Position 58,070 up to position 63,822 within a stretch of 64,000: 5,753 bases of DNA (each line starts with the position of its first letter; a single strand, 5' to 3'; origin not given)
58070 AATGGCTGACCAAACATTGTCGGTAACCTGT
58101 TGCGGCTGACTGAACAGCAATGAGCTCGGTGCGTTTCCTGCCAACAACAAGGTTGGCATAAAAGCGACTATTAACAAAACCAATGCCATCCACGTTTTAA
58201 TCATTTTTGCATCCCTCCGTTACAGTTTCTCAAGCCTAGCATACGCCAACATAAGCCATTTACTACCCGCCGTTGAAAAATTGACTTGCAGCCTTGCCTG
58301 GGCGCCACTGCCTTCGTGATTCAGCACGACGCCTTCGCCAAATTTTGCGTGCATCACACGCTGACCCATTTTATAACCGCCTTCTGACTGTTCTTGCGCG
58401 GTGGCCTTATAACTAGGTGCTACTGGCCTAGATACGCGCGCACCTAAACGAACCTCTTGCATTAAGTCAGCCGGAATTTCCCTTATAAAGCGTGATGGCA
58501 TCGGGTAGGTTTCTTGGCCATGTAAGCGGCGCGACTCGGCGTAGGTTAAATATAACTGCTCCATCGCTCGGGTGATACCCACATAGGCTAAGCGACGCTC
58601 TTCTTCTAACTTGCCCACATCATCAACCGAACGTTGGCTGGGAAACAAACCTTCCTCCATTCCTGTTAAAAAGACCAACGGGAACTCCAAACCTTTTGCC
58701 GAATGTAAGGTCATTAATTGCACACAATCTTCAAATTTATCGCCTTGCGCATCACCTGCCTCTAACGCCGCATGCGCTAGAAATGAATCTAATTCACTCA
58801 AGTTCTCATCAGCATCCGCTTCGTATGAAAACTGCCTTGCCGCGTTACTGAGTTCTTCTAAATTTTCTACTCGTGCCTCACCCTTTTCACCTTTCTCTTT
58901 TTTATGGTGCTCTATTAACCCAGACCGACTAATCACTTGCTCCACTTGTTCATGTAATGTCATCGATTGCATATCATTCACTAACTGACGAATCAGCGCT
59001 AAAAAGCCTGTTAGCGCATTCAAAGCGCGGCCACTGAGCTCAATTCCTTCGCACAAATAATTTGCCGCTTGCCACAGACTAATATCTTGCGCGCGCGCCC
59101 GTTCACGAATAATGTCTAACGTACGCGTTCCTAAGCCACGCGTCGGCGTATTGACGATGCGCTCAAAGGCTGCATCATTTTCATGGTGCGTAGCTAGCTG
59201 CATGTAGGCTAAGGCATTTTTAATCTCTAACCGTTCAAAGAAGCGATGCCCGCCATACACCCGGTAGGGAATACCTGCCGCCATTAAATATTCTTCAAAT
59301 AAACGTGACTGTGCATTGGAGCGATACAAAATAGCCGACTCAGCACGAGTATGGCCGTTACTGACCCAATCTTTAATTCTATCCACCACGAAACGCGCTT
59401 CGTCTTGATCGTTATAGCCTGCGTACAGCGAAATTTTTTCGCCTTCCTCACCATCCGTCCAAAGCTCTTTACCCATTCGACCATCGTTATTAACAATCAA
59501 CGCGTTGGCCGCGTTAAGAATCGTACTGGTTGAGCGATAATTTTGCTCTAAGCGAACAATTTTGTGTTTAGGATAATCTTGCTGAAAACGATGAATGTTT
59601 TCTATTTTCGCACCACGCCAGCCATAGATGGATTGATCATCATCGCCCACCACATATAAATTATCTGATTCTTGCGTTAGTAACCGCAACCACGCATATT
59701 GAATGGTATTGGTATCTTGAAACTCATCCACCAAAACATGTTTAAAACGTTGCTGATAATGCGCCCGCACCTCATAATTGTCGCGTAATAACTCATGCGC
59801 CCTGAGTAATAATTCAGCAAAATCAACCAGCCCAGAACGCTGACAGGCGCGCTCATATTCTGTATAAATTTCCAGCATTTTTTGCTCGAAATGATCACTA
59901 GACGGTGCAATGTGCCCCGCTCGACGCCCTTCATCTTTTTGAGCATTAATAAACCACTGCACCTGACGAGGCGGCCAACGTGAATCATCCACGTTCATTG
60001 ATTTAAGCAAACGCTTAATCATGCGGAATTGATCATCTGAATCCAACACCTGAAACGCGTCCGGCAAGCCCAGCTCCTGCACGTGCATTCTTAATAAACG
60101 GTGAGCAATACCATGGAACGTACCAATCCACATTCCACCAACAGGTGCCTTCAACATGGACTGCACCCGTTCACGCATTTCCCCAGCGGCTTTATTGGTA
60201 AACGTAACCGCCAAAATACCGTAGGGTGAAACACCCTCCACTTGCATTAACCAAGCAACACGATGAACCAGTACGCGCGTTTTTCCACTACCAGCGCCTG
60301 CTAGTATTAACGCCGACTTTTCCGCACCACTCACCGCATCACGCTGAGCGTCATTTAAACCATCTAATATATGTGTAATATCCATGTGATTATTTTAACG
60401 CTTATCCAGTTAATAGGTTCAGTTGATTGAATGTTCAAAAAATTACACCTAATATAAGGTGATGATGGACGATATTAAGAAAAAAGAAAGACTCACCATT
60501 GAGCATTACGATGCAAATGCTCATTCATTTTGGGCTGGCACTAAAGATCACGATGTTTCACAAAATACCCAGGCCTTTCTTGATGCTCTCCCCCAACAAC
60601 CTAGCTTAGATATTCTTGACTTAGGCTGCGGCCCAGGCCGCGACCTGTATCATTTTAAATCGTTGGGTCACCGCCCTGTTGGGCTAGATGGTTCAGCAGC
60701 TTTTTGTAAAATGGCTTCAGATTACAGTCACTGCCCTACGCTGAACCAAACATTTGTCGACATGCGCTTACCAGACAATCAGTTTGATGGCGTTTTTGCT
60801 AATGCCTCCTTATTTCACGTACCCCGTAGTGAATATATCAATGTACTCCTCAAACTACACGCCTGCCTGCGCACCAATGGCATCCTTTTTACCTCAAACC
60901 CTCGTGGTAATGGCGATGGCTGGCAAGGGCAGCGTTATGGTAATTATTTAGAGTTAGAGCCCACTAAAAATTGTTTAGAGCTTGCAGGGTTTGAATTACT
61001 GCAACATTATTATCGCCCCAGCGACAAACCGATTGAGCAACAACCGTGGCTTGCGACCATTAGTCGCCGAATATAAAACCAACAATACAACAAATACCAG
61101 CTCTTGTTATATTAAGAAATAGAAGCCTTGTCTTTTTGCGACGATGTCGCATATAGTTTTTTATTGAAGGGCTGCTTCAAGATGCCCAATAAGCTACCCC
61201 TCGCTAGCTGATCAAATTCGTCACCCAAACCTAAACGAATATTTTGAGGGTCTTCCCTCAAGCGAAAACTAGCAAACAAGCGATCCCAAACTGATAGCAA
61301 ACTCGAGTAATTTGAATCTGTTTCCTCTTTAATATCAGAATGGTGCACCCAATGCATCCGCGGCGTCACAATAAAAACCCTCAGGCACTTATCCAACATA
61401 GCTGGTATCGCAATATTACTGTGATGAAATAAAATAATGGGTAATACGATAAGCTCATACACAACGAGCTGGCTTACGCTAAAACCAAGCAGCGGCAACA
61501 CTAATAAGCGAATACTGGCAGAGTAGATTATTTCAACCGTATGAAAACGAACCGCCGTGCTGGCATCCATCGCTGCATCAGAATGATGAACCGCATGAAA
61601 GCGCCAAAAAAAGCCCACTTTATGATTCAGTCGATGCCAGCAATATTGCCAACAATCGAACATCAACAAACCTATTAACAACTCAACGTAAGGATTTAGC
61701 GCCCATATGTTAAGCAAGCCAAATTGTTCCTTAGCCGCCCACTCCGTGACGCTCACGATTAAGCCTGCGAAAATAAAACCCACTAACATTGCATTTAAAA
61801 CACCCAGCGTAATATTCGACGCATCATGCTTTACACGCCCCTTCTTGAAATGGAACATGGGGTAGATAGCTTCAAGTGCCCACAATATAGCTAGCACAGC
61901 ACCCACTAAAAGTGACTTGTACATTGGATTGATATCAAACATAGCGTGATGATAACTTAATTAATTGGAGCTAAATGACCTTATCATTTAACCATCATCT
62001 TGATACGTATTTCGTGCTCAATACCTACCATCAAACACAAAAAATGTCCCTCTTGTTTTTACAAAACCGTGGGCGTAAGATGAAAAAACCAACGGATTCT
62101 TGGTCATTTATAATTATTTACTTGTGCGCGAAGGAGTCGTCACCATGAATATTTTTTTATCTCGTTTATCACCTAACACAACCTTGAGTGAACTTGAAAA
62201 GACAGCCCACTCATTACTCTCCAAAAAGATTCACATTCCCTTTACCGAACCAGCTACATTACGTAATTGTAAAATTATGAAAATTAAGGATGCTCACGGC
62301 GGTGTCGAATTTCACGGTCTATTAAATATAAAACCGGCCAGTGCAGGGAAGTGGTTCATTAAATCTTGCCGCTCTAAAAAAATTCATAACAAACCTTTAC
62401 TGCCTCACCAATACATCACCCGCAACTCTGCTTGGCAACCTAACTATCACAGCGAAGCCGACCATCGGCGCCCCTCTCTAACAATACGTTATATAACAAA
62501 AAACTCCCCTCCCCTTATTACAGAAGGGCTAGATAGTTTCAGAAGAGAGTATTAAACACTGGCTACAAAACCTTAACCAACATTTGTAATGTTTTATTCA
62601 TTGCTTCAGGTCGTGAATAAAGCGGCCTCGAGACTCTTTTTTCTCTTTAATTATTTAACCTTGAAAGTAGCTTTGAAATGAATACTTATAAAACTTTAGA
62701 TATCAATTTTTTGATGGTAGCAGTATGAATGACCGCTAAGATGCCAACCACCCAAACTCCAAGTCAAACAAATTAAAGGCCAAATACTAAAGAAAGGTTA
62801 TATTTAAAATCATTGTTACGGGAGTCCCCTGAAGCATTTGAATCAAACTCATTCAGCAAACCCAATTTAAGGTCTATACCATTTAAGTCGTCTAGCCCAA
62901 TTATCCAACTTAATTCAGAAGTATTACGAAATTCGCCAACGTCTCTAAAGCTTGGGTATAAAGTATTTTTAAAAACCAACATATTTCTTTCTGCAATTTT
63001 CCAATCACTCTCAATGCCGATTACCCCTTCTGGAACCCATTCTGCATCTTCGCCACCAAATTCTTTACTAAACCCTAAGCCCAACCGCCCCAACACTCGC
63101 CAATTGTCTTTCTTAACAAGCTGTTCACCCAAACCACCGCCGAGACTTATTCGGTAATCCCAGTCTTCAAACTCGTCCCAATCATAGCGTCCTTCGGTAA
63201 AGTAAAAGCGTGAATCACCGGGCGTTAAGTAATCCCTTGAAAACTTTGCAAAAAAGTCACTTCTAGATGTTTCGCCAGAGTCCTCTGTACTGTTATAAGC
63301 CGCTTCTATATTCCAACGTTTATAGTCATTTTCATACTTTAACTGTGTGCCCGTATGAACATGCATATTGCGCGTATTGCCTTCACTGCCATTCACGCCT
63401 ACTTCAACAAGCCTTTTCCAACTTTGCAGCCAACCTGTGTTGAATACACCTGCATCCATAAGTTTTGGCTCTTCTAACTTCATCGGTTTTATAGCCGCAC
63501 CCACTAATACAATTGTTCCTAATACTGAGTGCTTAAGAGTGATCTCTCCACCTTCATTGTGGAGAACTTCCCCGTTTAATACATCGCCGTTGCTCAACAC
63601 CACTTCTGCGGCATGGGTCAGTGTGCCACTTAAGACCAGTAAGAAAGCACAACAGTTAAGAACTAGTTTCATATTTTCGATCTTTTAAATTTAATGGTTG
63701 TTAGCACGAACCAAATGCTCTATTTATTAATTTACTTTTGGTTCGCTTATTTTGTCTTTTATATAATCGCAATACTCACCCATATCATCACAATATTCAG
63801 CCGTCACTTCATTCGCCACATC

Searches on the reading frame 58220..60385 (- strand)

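Call 42: search_protein_families(library=ncbifam, proteins=[window:58220-60385:-], max_evalue=0.00001)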
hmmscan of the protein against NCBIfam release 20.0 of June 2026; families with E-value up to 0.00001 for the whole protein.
window:58220-60385:- (721 aa): 16 families
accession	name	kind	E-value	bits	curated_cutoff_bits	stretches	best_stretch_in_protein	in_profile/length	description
NF008743.0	PRK11773.1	equivalog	0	1204.9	965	1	1-720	1-719/720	DNA helicase II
TIGR01075.1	uvrD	equivalog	0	1130.5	1144.45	1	6-719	1-715/715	DNA helicase II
TIGR01073.1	pcrA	equivalog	7.6e-239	794.8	911.2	1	7-718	2-724/725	DNA helicase PcrA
TIGR01074.1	rep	equivalog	3.1e-175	584.2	951.45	1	10-643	2-639/668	DNA helicase Rep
NF008172.0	PRK10919.1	equivalog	1.9e-144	482.4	1168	1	10-642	3-638/673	DNA helicase Rep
TIGR02785.1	addA_Gpos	equivalog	1.1e-56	192.4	707.65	3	143-296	314-479/1234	helicase-exonuclease AddAB subunit AddA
NF008276.0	PRK11054.1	equivalog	1.6e-49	169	543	2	9-102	196-287/684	DNA helicase IV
TIGR00609.1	recB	equivalog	6e-44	150.5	696.05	3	172-301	328-459/1175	exodeoxyribonuclease V subunit beta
TIGR02784.1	addA_alphas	equivalog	4.5e-38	131.3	860.75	2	174-301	348-497/1138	double-strand break repair helicase AddA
NF010487.0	PRK13909.1-4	equivalog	1.9e-35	122.4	759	2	169-398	279-526/924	RecB-like helicase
NF010485.0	PRK13909.1-2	equivalog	1.9e-35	122.3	650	2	169-573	283-629/909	RecB-like helicase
NF008128.0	PRK10876.1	equivalog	3.1e-18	64.9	1697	1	169-300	331-464/1181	exodeoxyribonuclease V subunit beta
NF041464.1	HelD_BACSU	equivalog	6.8e-18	63.9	419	1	209-364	542-690/779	RNA polymerase recycling motor HelD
NF010484.0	PRK13909.1-1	equivalog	5.9e-15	54.1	1074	0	27-79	10-61/945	RecB-like helicase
NF010486.0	PRK13909.1-3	equivalog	4.9e-14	51.3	1109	1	213-294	330-420/921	RecB-like helicase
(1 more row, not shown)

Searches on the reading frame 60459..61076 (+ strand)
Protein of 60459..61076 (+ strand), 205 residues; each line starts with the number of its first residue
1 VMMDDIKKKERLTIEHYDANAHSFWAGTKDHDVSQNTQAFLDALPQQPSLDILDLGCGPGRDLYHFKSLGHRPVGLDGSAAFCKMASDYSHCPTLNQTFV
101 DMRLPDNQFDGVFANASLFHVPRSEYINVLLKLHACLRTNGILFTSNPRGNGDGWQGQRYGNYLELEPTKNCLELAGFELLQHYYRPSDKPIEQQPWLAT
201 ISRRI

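Call 42: search_protein_families(library=ncbifam, proteins=[window:60459-61076:+], max_evalue=0.00001)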
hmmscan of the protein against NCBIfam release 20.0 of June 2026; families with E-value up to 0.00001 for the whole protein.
window:60459-61076:+ (205 aa): 3 families
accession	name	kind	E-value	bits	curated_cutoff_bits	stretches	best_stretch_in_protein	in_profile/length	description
NF045667.1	MTase_DVU1556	equivalog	5.9e-13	48.8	155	1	37-180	11-162/213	DVU_1556 family methyltransferase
NF002463.0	PRK01683.1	equivalog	4.9e-07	29.6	297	1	36-146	19-129/258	trans-aconitate 2-methyltransferase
NF008686.0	PRK11705.1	equivalog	2.5e-06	26.8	400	1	23-144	140-264/383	cyclopropane fatty acyl phospholipid synthase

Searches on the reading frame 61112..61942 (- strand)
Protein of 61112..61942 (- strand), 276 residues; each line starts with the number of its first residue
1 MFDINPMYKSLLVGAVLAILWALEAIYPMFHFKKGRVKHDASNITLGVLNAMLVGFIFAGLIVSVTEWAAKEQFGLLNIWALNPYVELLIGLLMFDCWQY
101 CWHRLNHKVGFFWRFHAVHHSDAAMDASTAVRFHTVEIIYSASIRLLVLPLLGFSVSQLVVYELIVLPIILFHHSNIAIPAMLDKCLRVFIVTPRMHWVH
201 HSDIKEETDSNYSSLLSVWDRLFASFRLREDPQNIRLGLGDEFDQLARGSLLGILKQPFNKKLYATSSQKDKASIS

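Call 42: search_protein_families(library=ncbifam, proteins=[window:61112-61942:-], max_evalue=0.00001)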
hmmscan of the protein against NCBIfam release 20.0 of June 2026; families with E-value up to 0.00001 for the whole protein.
window:61112-61942:- (276 aa): 1 family
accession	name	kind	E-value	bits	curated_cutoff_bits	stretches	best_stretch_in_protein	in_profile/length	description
NF052566.1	OrLpdHdlsOlsERhiz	equivalog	1.1e-22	80.8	475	1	69-262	98-286/293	ornithine lipid hydroxylase OlsE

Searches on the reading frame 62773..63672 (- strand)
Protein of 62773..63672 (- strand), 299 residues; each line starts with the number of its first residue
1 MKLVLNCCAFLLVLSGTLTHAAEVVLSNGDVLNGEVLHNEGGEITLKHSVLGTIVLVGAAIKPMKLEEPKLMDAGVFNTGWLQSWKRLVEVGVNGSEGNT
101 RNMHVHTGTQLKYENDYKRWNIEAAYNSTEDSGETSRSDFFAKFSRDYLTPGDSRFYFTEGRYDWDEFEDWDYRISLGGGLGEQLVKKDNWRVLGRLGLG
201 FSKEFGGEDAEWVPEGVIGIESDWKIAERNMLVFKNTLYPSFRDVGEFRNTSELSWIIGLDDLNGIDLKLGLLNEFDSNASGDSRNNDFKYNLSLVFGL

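Call 42: search_protein_families(library=ncbifam, proteins=[window:62773-63672:-], max_evalue=0.00001)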
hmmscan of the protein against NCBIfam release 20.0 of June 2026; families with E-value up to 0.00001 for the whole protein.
window:62773-63672:- (299 aa): 0 families

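Call 62: search_protein_families(library=pfam, proteins=[window:62773-63672:-], max_evalue=0.00001)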
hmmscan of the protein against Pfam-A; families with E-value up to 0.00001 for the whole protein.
window:62773-63672:- (299 aa): 1 family
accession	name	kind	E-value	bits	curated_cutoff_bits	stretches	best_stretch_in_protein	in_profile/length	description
PF04338.18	DUF481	-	1.6e-27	97.3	21.1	1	89-298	1-209/210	Protein of unknown function, DUF481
